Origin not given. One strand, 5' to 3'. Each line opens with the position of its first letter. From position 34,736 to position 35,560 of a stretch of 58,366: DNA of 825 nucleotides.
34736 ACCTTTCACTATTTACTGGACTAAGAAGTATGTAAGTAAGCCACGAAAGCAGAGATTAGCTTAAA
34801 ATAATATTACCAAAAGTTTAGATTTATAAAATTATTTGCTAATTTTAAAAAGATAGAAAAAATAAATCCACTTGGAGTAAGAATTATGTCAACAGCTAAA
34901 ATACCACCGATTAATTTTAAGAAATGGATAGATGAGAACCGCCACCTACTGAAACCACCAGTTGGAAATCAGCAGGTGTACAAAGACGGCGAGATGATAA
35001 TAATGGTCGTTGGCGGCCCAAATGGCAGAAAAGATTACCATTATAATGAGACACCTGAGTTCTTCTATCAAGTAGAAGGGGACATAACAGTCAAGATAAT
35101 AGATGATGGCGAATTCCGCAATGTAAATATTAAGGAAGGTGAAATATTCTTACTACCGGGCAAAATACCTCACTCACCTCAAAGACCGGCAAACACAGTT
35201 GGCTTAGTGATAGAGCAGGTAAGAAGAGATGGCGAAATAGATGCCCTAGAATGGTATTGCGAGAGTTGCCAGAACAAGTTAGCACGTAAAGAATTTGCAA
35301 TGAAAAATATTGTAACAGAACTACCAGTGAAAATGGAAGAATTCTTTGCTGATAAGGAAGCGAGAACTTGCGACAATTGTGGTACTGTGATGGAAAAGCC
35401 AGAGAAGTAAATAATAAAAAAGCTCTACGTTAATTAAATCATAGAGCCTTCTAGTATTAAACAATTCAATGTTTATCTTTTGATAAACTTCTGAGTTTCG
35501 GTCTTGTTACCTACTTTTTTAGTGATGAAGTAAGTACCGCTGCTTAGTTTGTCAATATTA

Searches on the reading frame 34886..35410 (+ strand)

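Call 51: search_protein_families(library=pfam, proteins=[window:34886-35410:+], max_evalue=0.00001)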
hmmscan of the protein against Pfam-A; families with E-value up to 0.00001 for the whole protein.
window:34886-35410:+ (174 aa): 2 families
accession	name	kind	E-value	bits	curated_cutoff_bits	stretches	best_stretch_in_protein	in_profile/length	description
PF06052.18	3-HAO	-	1.4e-59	200.5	25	1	6-154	4-151/151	3-hydroxyanthranilic acid dioxygenase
PF07883.17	Cupin_2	-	4.5e-06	26.7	27.2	0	45-99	7-57/70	Cupin domain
